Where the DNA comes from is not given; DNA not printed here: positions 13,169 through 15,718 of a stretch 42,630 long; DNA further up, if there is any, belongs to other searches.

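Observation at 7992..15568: Shell-less eight-gene B12 diol/glycerol dehydratase operon wired to an epoxide-hydrolase-type hydrolase and three SDR-type genes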

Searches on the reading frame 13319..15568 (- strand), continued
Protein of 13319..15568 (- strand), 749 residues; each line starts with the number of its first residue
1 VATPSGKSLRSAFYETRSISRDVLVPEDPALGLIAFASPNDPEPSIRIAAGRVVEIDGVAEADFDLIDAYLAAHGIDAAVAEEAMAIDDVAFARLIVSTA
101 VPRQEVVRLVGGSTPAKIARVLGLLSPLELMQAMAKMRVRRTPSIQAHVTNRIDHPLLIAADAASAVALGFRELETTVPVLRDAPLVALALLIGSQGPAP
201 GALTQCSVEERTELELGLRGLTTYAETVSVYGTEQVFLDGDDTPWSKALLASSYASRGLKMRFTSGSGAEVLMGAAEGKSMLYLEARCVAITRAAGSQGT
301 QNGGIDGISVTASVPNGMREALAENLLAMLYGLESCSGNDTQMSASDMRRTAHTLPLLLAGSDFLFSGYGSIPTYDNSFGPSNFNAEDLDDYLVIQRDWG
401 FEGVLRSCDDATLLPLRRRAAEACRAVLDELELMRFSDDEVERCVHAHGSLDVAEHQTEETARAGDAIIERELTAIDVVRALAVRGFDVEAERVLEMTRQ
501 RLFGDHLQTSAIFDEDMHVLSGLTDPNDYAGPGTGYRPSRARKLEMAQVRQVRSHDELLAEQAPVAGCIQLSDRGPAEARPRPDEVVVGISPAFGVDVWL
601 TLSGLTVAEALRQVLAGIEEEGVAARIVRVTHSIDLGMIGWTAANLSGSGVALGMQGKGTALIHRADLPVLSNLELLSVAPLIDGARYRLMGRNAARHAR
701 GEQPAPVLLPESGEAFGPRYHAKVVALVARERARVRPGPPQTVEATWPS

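Call 23: find_encoding_contigs(protein=P0034, flank=10000, max_places=1)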
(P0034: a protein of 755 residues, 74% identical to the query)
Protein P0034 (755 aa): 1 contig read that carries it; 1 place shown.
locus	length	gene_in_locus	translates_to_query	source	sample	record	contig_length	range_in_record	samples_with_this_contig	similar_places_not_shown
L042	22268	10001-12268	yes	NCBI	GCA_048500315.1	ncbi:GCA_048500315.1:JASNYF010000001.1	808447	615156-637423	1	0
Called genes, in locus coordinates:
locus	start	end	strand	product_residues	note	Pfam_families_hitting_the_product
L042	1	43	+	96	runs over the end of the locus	PF03319:EutN_CcmL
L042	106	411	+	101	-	PF00936:BMC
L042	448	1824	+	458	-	PF03446:NAD_binding_2 (weak), PF02317:Octopine_DH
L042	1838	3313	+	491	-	PF00171:Aldedh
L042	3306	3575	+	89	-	PF00936:BMC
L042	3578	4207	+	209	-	PF27545:CsoS1D_N, PF00936:BMC (faint), PF27545:CsoS1D_N (weak)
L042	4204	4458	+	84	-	-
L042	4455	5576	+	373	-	PF00056:Ldh_1_N, PF02866:Ldh_1_C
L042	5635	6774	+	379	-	PF02771:Acyl-CoA_dh_N, PF02770:Acyl-CoA_dh_M, PF00441:Acyl-CoA_dh_1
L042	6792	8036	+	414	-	PF08240:ADH_N, PF00107:ADH_zinc_N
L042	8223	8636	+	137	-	PF03061:4HBT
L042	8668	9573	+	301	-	PF06029:AlkA_N, PF00730:HhH-GPD (weak)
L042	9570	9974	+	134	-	PF03061:4HBT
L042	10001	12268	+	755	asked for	PF02286:Dehydratase_LU, PF02288:Dehydratase_MU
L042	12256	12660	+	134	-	PF02287:Dehydratase_SU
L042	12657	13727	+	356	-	PF03576:Peptidase_S58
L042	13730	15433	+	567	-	PF18427:DDR_swiveling, PF08841:DDR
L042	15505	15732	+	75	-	PF02288:Dehydratase_MU (weak)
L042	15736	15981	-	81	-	-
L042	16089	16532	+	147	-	PF00903:Glyoxalase, PF13669:Glyoxalase_4 (weak), PF18029:Glyoxalase_6 (weak)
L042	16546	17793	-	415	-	PF02771:Acyl-CoA_dh_N, PF02770:Acyl-CoA_dh_M, PF00441:Acyl-CoA_dh_1, PF08028:Acyl-CoA_dh_2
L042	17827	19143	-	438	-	-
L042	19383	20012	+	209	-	-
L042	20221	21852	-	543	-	PF00324:AA_permease, PF13520:AA_permease_2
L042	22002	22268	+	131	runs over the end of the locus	PF00106:adh_short, PF08659:KR (weak), PF13561:adh_short_C2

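Call 38: search_solved_structures(query=window:13319-15568:-, max_evalue=0.00001, show_alignments=2)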
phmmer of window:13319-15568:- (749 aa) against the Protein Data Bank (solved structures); distinct sequences matched with E-value up to 0.00001: 13.
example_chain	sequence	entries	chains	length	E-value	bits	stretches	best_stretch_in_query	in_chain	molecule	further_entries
9vii_B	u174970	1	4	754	7.4e-216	722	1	8-734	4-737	Glycerol dehydrase alpha subunit,Glycerol dehydrase beta subunit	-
9vij_B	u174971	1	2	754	8.8e-216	721.7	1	8-734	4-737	Glycerol dehydrase alpha subunit,Glycerol dehydrase beta subunit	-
9vig_B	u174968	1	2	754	2.2e-215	720.4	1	8-734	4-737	Glycerol dehydrase alpha subunit,Glycerol dehydrase beta subunit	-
9vi2_A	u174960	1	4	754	2.3e-215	720.4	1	8-734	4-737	Glycerol dehydrase alpha subunit,Glycerol dehydrase beta subunit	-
9via_B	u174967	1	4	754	2.7e-215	720.1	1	8-734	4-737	Glycerol dehydrase alpha subunit,Glycerol dehydrase beta subunit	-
1iwp_A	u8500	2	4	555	4.7e-174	583.8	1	8-551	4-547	Glycerol Dehydratase Alpha subunit | glycerol dehydrase alpha subunit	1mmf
1dio_A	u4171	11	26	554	9.7e-168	562.9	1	15-545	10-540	PROTEIN (DIOL DEHYDRATASE) | PROPANEDIOL DEHYDRATASE | DIOL DEHYDRATASE alpha chain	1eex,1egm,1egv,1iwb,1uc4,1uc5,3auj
7xrk_A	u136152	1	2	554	1e-167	562.8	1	15-545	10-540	Diol dehydrase alpha subunit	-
5ysh_A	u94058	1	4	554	4.9e-167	560.6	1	15-545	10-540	Diol dehydrase alpha subunit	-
1iwp_B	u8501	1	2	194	7.5e-38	133.6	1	569-735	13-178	Glycerol Dehydratase Beta subunit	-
1mmf_B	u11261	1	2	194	7.5e-38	133.6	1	569-735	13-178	glycerol dehydrase beta subunit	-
1dio_B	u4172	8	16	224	2.7e-35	125.2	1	561-738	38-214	PROTEIN (DIOL DEHYDRATASE) | PROPANEDIOL DEHYDRATASE | DIOL DEHYDRATASE beta chain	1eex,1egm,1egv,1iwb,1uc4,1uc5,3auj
5yrt_B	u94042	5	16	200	1.7e-34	122.5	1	571-738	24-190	Diol dehydrase beta subunit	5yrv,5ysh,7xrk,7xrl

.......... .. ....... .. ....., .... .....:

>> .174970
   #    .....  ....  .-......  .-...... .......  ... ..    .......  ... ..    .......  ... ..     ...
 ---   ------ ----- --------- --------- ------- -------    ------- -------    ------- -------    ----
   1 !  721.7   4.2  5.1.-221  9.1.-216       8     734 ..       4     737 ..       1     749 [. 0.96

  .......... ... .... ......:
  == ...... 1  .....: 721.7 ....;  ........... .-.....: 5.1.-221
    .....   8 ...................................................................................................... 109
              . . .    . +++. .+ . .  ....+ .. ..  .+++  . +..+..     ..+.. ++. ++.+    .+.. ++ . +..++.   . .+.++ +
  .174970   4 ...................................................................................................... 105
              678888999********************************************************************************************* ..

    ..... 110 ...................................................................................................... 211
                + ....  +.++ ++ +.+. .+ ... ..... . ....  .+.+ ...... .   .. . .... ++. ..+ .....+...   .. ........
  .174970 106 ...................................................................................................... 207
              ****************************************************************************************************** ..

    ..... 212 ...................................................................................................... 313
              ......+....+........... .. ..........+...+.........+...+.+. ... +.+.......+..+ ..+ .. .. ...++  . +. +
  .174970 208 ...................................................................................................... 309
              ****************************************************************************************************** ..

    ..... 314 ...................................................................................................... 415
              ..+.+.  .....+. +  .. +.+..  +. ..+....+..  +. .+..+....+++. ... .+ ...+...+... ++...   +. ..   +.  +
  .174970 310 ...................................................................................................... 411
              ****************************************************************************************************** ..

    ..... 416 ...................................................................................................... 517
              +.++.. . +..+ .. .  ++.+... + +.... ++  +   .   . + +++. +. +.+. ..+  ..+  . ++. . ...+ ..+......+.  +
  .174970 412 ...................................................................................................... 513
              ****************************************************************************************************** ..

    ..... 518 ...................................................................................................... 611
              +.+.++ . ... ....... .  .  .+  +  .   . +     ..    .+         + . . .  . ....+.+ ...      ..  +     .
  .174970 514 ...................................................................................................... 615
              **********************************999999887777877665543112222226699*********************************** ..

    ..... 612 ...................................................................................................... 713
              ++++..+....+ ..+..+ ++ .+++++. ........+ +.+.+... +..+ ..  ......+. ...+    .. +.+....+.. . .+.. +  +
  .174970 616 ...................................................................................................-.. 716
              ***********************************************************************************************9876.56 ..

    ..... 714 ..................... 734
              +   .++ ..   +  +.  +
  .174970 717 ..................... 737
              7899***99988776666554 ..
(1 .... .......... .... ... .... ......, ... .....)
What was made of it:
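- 13319..15568 (-): g1: AdoCbl diol/glycerol-family dehydratase, natural fusion of large (alpha) and medium (beta) subunits, 749 aa. The best PDB matches are engineered alpha-beta fusions and 1iwp/1dio (call 38).
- Closest known: dha regulon of Klebsiella pneumoniae / Citrobacter freundii. Same: The dehydratase is homologous over its full length, and all Ca2+ and catalytic residues are conserved (call 38).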

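Call 57: search_protein_representatives(protein=window:13319-15568:-)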
Query: 749 residues. Proteins with E-value up to 0.001 (for the whole library): 1337; up to 1e-10: 877; up to 1e-30: 261. The best 150 are listed.
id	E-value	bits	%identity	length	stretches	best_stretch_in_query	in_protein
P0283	4.0e-202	689.8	49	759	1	13-733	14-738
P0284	8.8e-196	668.9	49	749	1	4-741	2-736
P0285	4.3e-189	646.8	65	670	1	213-694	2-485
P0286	2.5e-180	617.8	57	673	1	7-653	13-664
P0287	1.0e-179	615.8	54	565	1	5-555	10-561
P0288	6.2e-171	586.8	46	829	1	7-706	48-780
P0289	4.3e-166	570.7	52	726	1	13-576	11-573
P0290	2.1e-163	561.9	65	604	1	14-419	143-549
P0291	1.3e-156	539.5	59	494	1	273-741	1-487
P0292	4.7e-141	488.0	52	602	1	15-578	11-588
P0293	5.6e-139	481.1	57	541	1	9-403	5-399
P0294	3.2e-137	475.3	64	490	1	181-537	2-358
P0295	4.7e-137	474.8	68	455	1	85-448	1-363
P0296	8.4e-136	470.6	50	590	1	10-475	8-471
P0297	2.9e-132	458.9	78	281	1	64-344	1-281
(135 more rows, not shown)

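Call 63: search_protein_families(library=pfam, proteins=[L025:7202-8467:+, L025:8585-9793:+, L025:12684-13130:+, L025:13137-13931:+, L025:13977-15077:+, L025:14971-15819:-, L025:15838-17985:-, L025:18384-19775:+, L025:19801-21147:+, L025:21171-22013:-], max_evalue=0.001)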
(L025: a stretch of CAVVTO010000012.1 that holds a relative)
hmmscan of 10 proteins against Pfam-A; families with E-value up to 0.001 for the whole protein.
L025:7202-8467:+ (422 aa): 0 families

L025:8585-9793:+ (403 aa): 0 families

L025:12684-13130:+ (149 aa): 0 families

L025:13137-13931:+ (265 aa): 3 families
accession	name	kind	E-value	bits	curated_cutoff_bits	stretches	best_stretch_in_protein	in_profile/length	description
PF00561.26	Abhydrolase_1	-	6.6e-30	105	25.8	2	22-119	3-109/245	alpha/beta hydrolase fold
PF12697.13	Abhydrolase_6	-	2.3e-20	74.6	26.3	1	22-255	1-216/217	Alpha/beta hydrolase family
PF12146.15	Hydrolase_4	-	1.2e-15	57.9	27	1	22-136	7-129/239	Serine aminopeptidase, S33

L025:13977-15077:+ (367 aa): 0 families

L025:14971-15819:- (283 aa): 5 families
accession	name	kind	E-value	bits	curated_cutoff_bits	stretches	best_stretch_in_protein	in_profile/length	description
PF13561.12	adh_short_C2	-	1.1e-53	182.7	27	1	39-266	6-235/236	Enoyl-(Acyl carrier protein) reductase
PF00106.31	adh_short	-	8.2e-50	169.4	26.6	1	32-212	3-188/195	short chain dehydrogenase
PF08659.16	KR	-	4.2e-15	56.5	22.6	1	32-188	3-164/180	KR domain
PF01370.27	Epimerase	-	6.4e-06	26.2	20.9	1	32-192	1-161/240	NAD dependent epimerase/dehydratase family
PF13460.12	NAD_binding_10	-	0.00036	20.9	27.2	1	36-180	1-127/184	NAD(P)H-binding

L025:15838-17985:- (716 aa): 0 families

L025:18384-19775:+ (464 aa): 0 families

L025:19801-21147:+ (449 aa): 0 families

L025:21171-22013:- (281 aa): 1 family
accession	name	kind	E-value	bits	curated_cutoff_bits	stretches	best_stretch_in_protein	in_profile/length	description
PF00120.29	Gln-synt_C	-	6.1e-87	292.3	24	1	6-277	70-344/344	Glutamine synthetase, catalytic domain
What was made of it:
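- Tried and rejected: GC3-based gene calling on very high-GC relatives gave several wrong frames (call 63).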
